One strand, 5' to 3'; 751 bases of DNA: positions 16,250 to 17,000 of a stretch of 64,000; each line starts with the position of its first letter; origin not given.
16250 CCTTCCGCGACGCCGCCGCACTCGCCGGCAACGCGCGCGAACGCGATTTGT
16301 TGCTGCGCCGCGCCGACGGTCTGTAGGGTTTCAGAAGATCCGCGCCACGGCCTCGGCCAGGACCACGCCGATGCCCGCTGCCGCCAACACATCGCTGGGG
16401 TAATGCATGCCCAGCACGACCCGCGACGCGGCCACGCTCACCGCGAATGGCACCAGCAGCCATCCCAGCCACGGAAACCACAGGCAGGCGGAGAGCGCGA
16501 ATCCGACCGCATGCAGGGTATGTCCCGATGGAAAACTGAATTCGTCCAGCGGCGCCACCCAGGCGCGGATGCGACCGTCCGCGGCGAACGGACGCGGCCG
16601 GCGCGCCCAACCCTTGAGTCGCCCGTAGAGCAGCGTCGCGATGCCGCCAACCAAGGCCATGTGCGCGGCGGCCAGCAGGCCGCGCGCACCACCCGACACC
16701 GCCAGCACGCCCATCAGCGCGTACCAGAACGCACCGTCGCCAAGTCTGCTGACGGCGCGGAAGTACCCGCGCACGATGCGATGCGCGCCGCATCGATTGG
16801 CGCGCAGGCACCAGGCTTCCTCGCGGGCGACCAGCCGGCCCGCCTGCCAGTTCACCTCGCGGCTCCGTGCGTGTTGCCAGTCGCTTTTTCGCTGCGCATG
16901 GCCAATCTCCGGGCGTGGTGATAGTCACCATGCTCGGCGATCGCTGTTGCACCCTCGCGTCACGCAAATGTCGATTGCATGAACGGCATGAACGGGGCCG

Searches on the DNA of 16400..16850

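Call 88: search_rna_families(source=window, start=16400, end=16850, threshold=evalue, max_evalue=1)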
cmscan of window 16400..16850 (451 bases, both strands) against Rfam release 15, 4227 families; matches with E-value up to 1: 0.
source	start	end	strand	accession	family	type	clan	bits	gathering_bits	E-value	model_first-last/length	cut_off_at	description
